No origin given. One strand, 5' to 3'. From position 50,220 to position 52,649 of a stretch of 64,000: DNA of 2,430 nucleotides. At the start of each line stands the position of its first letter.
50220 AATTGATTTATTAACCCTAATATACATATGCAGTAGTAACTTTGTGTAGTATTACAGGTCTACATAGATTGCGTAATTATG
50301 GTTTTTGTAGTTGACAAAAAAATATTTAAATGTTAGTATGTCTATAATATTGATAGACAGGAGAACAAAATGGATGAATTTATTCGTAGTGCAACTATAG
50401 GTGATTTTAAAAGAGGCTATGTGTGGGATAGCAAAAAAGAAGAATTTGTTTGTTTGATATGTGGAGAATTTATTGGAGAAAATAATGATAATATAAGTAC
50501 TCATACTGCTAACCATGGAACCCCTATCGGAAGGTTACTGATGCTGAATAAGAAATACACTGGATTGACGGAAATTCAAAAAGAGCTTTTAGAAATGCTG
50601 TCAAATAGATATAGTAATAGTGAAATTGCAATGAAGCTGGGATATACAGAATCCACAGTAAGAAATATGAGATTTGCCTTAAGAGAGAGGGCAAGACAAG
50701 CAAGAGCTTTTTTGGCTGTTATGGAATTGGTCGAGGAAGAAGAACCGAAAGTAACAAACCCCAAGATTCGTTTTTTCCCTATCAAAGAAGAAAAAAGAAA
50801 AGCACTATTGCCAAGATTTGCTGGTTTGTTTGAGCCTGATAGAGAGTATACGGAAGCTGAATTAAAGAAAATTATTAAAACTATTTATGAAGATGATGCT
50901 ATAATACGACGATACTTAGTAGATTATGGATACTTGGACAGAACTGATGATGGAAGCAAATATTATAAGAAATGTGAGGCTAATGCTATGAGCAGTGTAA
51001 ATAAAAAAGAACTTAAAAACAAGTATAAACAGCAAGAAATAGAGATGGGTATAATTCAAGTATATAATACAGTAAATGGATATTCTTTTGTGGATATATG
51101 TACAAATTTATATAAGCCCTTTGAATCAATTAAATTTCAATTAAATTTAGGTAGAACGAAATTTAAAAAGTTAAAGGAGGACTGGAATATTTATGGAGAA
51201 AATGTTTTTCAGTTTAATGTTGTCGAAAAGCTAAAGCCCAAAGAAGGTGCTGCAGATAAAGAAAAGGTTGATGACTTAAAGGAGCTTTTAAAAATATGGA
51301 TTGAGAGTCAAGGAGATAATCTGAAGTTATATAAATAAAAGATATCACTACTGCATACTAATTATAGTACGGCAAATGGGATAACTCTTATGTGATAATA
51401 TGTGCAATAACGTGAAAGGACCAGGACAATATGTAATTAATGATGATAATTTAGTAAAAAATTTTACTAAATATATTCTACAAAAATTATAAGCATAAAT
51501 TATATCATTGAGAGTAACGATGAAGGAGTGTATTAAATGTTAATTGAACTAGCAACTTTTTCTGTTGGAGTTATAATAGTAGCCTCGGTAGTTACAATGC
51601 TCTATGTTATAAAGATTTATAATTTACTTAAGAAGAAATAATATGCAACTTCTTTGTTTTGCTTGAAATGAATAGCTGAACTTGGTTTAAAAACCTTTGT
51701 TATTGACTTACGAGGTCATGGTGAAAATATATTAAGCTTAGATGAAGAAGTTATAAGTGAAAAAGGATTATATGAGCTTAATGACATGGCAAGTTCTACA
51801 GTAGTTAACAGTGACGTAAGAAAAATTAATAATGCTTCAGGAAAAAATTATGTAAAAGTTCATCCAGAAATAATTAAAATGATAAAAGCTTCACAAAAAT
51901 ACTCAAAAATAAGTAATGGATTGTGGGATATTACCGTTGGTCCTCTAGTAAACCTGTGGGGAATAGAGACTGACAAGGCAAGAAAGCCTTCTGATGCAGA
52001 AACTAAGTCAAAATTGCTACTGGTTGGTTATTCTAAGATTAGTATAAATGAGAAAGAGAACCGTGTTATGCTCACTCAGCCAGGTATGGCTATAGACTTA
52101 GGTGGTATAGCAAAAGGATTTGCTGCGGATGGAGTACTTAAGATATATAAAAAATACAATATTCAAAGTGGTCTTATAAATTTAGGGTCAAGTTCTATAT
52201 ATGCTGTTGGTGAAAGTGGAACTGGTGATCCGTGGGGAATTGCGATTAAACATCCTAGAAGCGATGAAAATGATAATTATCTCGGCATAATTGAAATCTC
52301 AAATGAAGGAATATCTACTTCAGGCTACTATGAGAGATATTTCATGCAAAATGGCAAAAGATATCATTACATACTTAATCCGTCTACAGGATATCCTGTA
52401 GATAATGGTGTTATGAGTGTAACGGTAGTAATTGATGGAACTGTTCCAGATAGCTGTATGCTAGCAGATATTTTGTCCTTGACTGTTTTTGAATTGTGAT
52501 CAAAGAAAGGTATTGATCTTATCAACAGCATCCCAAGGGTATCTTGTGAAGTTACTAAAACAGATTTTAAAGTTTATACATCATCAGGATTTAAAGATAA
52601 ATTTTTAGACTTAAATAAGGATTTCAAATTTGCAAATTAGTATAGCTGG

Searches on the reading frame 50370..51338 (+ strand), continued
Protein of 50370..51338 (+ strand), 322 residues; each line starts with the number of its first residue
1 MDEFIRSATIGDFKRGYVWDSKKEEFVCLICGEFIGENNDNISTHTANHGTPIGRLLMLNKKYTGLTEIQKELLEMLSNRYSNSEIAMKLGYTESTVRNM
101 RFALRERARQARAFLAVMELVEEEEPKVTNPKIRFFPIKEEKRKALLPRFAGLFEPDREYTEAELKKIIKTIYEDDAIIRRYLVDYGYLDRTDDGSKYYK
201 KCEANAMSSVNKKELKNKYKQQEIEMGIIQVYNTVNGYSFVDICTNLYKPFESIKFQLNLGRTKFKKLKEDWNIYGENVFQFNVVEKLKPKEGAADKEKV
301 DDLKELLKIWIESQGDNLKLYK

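Call 61: find_encoding_contigs(protein=P0094, flank=5000, max_places=3)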
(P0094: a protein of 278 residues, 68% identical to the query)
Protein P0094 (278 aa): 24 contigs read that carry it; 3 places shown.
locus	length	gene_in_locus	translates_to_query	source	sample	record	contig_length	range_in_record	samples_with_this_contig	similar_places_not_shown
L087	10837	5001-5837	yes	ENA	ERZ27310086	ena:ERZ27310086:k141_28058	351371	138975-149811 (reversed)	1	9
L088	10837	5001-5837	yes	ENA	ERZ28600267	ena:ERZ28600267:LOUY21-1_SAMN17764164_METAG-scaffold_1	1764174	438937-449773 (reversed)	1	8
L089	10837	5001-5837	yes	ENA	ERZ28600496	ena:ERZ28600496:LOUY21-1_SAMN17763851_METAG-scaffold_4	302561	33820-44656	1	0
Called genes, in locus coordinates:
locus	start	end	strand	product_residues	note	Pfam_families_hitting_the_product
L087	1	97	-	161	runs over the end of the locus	PF09719:C_GCAxxG_C_C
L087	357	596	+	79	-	PF00232:Glyco_hydro_1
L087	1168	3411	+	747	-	PF00270:DEAD (faint), PF00580:UvrD-helicase, PF02562:PhoH (faint), PF01443:Viral_helicase1 (faint), PF13245:AAA_19, PF13538:UvrD_C_2 (weak)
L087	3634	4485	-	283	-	PF00702:Hydrolase (faint), PF05116:S6PP (faint), PF08282:Hydrolase_3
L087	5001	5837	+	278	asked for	PF09860:DUF2087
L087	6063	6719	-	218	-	PF00881:Nitroreductase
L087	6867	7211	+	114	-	PF01638:HxlR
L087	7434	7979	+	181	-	PF00255:GSHPx, PF00578:AhpC-TSA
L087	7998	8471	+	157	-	PF00255:GSHPx, PF00578:AhpC-TSA, PF08534:Redoxin (weak)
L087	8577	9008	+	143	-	PF25888:WHD_DnaB (weak), PF22381:Staph_reg_Sar_Rot, PF12802:MarR_2 (weak), PF01047:MarR, PF13463:HTH_27 (weak)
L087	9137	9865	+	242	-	PF01479:S4, PF00849:PseudoU_synth_2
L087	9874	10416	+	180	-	PF06962:rRNA_methylase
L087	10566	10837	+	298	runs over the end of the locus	PF01418:HTH_6, PF01380:SIS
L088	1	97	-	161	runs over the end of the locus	PF09719:C_GCAxxG_C_C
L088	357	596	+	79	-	PF00232:Glyco_hydro_1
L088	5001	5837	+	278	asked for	PF09860:DUF2087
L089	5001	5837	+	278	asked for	PF09860:DUF2087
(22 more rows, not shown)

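Call 64: find_encoding_contigs(protein=P0102, flank=3000, max_places=2)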
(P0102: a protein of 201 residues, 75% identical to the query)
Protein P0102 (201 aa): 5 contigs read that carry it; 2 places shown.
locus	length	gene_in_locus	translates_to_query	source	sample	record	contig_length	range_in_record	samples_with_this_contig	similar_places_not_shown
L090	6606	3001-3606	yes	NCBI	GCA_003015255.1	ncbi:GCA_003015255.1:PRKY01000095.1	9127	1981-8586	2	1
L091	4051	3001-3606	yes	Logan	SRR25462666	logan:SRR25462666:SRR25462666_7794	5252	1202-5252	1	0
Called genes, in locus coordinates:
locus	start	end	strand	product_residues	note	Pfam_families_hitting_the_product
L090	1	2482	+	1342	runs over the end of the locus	PF01473:Choline_bind_1 (weak), PF19127:Choline_bind_3, PF01473:Choline_bind_1 (weak), PF19127:Choline_bind_3, PF00251:Glyco_hydro_32N, PF08244:Glyco_hydro_32C, PF06439:3keto-disac_hyd (weak)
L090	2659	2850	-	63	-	-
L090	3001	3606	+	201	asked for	PF09860:DUF2087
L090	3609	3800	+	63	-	-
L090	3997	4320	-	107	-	-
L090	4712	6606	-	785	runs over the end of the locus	PF01326:PPDK_N, PF00391:PEP-utilizers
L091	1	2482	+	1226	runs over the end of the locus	?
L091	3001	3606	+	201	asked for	PF09860:DUF2087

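Call 71: find_related_loci(query=A1, collection=viral_contigs, flank=4000)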
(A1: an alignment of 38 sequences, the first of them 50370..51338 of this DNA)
Query A1 (322 aa) in viral_contigs; peptide patterns used: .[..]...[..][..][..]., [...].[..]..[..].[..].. (x = any residue, [..] = any of these).
14 stretches matched a pattern; 2 encode a relative of the query (tblastn E <= 1e-3); 2 distinct loci.
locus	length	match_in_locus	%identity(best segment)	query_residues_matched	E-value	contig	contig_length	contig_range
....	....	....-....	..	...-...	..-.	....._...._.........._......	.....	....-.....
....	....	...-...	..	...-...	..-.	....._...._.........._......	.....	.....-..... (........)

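Call 72: search_dna_similar(query=window:50370-51338:+, collection=phages, mode=protein, max_evalue=0.001, max_rows=10)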
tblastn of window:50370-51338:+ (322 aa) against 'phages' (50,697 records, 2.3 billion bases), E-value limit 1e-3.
Records with a match: 1; places in all: 1; records where one place covers at least 80% of the query: 0.
Best place of each record, by identity: <60% 1.
By first word of the organism name: Enterococcus 1.
By host as written in the record: Enterococcus faecalis 1.
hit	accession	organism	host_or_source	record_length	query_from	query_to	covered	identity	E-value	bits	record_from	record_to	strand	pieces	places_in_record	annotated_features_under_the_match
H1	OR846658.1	Enterococcus phage Efs 1-1-1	Enterococcus faecalis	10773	132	186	17%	45.5%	3e-4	49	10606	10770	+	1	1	record has no annotation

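Call 73: search_dna_similar(query=window:50370-51338:+, collection=plasmids, mode=protein, max_evalue=0.001, max_rows=15)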
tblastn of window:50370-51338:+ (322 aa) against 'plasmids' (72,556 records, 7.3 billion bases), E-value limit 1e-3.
Records with a match: 15; places in all: 15; records where one place covers at least 80% of the query: 3.
Best place of each record, by identity: 60-80% 1; <60% 14.
By first word of the organism name: Peribacillus 2; Priestia 2; Deinococcus 2; Peptoclostridium 1; Bacillus 1; Clostridium 1; Enterococcus 1; Acetoanaerobium 1; Subdoligranulum 1; Leptolinea 1; and 2 more.
By predicted mobility (MOB-suite, as given by PLSDB): non-mobilizable 15.
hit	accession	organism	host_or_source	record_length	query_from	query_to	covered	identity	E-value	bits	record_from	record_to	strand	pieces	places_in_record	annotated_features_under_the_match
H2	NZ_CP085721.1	Peribacillus asahii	single cell,soil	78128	7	292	86%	35.9%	1e-41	195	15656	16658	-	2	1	DUF2087 domain-containing protein | GIY-YIG nuclease family protein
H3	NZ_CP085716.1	Peribacillus asahii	single cell,soil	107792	7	292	86%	35.6%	5e-41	194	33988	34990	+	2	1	DUF2087 domain-containing protein | GIY-YIG nuclease family protein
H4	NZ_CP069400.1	Priestia megaterium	Homo sapiens,Pure culture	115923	1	295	92%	29.7%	4e-39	154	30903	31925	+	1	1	DUF2087 domain-containing protein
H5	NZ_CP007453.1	Peptoclostridium acidaminophilum DSM 3953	black mud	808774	7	201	61%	38.3%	2e-36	145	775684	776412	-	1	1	DUF2087 domain-containing protein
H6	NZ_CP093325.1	Bacillus sp. N5-665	whole organism,peat soil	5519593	8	201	60%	34.2%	6e-33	135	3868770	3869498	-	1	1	none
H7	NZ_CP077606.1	Clostridium tagluense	single colony,lamb meat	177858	239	322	26%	78.6%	5e-25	112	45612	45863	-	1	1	hypothetical protein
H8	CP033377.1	Enterococcus faecium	single cell,fermented whole fish ...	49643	137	203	21%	52.2%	8e-9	64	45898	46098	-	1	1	DUF2087 domain-containing protein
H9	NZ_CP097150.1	Deinococcus sp. QL22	-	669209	111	209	31%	33.6%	4e-7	59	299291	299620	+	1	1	DUF2087 domain-containing protein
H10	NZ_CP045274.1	Priestia megaterium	pure culture,Paper surface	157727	109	198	28%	35.8%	2e-7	60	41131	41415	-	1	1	DUF2087 domain-containing protein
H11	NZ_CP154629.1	Acetoanaerobium noterae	cell culture,Sludge of a digestion ...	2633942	203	289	27%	35.6%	1e-3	49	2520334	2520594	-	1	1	none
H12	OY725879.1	Subdoligranulum variabile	-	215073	208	288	25%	35.8%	3e-6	56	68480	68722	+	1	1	none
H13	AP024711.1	Leptolinea sp. HRD-7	-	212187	132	206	23%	38.2%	1e-6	57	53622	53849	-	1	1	hypothetical protein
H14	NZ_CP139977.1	Janthinobacterium lividum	-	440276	202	295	29%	29.8%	7e-6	55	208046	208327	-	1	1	GIY-YIG nuclease family protein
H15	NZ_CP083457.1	Deinococcus taeanensis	whole organism,coastal dune soil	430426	114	200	27%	32.0%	2e-5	54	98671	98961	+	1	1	DUF2087 domain-containing protein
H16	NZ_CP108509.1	Streptomyces sp. NBC_01237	-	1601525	132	200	21%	38.6%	2e-4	51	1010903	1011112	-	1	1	none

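Call 74: get_annotated_region(hit=H2, flank=5000)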
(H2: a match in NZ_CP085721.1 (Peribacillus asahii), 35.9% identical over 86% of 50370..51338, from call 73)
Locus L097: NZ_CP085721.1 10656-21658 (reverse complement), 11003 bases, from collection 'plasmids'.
description: Peribacillus asahii strain KF4 plasmid unnamed1, complete sequence
organism: Peribacillus asahii (NCBI taxid 228899)
taxonomy: Bacteria; Bacillota; Bacilli; Bacillales; Bacillaceae; Peribacillus; Peribacillus asahii
host: -; source: single cell,soil; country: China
typing (MOB-suite, as given by PLSDB): non-mobilizable
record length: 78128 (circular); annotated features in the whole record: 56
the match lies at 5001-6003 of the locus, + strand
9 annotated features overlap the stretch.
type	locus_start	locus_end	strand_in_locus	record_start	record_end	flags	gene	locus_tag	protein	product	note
CDS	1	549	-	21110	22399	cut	-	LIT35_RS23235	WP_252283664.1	DNA polymerase IV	GO:0006281 - DNA repair [Evidence IEA]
CDS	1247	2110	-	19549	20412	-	-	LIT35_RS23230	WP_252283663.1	M23 family metallopeptidase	GO:0006508 - proteolysis [Evidence IEA]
CDS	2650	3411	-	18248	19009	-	-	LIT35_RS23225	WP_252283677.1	DUF3891 family protein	-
CDS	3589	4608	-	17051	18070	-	-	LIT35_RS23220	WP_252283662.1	hypothetical protein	-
CDS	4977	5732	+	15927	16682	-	-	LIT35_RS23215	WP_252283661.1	DUF2087 domain-containing protein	-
CDS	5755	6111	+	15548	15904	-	-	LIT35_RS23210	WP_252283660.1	GIY-YIG nuclease family protein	-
CDS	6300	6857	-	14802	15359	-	-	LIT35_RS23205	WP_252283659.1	DUF4256 domain-containing protein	-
CDS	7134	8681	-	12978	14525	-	-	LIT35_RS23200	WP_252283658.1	primase C-terminal domain-containing protein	-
CDS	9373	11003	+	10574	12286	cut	-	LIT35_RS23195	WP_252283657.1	helix-turn-helix domain-containing protein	-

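Call 76: search_protein_families(library=ncbifam, proteins=[L097:5755-6111:+, L097:4977-5732:+], max_evalue=0.1)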
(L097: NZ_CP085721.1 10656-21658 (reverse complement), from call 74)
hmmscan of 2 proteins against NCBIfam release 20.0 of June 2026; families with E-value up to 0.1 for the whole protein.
L097:5755-6111:+ (118 aa): 2 families
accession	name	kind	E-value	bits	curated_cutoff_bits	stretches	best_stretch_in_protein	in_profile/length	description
TIGR01453.1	grpIintron_endo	subfamily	2.5e-11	44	56.05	1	18-113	2-86/215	group I intron endonuclease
NF005906.0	PRK07883.1-4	equivalog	0.066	11.5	495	1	9-41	207-239/563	DEDD exonuclease domain-containing protein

L097:4977-5732:+ (251 aa): 4 families
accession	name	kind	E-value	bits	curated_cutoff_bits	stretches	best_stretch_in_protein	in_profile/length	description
NF052445.1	RespRegMctR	equivalog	0.0017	17.8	300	1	73-123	139-188/205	two-component system response regulator MctR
TIGR02850.1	spore_sigG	equivalog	0.053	13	457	1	69-122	197-251/254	RNA polymerase sporulation sigma factor SigG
NF006071.0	PRK08215.1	equivalog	0.057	13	372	1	70-123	201-255/258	RNA polymerase sporulation sigma factor SigG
NF050108.1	galactan_ABC_ATP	equivalog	0.088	12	400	0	37-103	68-130/244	galactan export ABC transporter ATP-binding subunit Wzt/RfbE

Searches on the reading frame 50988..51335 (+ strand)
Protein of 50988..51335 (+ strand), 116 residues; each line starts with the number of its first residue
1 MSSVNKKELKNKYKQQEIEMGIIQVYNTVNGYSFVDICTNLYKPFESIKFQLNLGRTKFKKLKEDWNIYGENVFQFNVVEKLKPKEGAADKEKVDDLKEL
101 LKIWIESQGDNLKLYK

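Call 5: search_protein_families(library=pfam, proteins=[window:50988-51335:+], max_evalue=10)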
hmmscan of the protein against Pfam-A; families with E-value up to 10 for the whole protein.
seq(116 aa): 0 families

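Call 63: search_protein_representatives(protein=window:50988-51335:+)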
Query: 116 residues. Proteins with E-value up to 0.001 (for the whole library): 663; up to 1e-10: 38; up to 1e-30: 3. The best 150 are listed.
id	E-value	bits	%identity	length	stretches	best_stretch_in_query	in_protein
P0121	2.3e-41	156.7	63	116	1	2-115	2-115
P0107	2.8e-38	146.8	57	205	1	3-116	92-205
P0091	9.5e-32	125.8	55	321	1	1-115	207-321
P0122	2.5e-20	89.0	62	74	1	44-116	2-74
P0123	1.8e-17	79.8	41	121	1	5-115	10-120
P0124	2.0e-17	79.6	73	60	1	62-116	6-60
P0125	4.3e-17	78.6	41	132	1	6-107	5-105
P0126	8.7e-15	71.1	72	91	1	25-74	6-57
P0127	1.6e-13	67.1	41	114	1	5-102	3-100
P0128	1.6e-13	67.0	41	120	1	2-106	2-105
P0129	2.5e-13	66.5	39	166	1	6-107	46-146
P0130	1.2e-12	64.2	38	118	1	1-107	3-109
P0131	1.3e-12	64.1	35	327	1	4-109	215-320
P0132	1.4e-12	64.0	34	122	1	1-107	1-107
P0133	1.4e-12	64.0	35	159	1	3-107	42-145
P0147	2.9e-11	59.8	34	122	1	5-107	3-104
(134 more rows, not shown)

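Call 66: find_encoding_contigs(protein=P0121, flank=3000, max_places=3)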
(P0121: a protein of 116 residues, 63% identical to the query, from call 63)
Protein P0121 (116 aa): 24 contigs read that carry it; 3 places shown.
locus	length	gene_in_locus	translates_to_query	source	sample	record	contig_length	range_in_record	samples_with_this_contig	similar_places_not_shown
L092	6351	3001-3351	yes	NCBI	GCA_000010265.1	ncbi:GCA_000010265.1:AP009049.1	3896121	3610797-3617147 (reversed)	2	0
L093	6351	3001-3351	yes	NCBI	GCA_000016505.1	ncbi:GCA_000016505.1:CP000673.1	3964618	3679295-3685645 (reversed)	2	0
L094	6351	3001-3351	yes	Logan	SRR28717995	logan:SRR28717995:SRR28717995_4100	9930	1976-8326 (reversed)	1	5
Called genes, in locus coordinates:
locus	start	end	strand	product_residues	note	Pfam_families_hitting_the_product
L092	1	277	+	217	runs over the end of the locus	PF12801:Fer4_5, PF12838:Fer4_7 (faint), PF13187:Fer4_9 (weak)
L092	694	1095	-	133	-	-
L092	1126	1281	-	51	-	-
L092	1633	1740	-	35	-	-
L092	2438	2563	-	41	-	PF09388:SpoOE-like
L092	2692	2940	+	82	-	PF13560:HTH_31 (weak), PF12844:HTH_19 (weak), PF01381:HTH_3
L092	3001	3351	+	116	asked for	-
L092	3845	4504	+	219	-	PF14378:PAP2_3 (weak), PF01569:PAP2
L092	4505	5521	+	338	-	PF00535:Glycos_transf_2, PF10111:Glyco_tranf_2_2, PF13641:Glyco_tranf_2_3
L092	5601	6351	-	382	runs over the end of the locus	PF13450:NAD_binding_8, PF03275:GLF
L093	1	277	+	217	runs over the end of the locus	PF12801:Fer4_5, PF12838:Fer4_7 (faint), PF13187:Fer4_9 (weak)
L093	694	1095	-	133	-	-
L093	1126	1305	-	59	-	-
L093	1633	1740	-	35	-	-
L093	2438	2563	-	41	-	PF09388:SpoOE-like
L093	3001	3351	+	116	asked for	-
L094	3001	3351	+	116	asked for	-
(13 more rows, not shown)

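Call 75: search_protein_families(library=pfam, alignment_id=A2, max_evalue=0.01)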
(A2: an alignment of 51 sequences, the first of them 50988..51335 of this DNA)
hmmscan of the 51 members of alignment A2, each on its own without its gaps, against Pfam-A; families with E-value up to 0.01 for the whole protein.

A. member 1, window:50988-51335:+ (116 aa): 0 families

B. families by the number of members that match (of 51 scanned): 4 families
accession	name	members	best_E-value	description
PF01541.30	GIY-YIG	17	4.3e-10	GIY-YIG catalytic domain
PF19835.5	SegE_GIY-YIG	4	0.00011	Putative endonuclease segE, GIY-YIG domain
PF13412.12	HTH_24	1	0.002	Winged helix-turn-helix DNA-binding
PF23357.1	DUF7088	1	0.0072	Domain of unknown function (DUF7088)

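Call 76: search_protein_families(library=ncbifam, proteins=[P0125, P0121, P0147], max_evalue=0.1)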
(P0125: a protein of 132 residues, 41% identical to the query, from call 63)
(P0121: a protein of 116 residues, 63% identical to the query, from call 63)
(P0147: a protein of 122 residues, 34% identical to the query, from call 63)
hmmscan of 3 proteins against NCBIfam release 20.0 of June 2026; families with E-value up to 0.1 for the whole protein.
P0125 (132 aa): 1 family
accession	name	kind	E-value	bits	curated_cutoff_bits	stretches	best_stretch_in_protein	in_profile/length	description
TIGR01453.1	grpIintron_endo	subfamily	1.6e-09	38.2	56.05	1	20-126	3-97/215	group I intron endonuclease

P0121 (116 aa): 1 family
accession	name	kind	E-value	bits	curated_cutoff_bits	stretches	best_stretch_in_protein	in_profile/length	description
TIGR01453.1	grpIintron_endo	subfamily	0.00031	20.8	56.05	1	21-106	3-77/215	group I intron endonuclease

P0147 (122 aa): 1 family
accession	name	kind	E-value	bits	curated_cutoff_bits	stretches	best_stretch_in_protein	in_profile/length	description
TIGR01453.1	grpIintron_endo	subfamily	5.7e-10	39.6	56.05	1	18-116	2-88/215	group I intron endonuclease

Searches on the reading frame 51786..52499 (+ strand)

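Call 3: search_protein_families(library=pfam, proteins=[window:51786-52499:+], max_evalue=1)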
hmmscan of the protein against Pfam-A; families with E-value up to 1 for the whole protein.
window:51786-52499:+ (237 aa): 1 family
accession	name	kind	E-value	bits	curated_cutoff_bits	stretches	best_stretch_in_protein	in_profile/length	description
PF02424.20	ApbE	-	1.5e-70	238.2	25.6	1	3-235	29-244/266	ApbE family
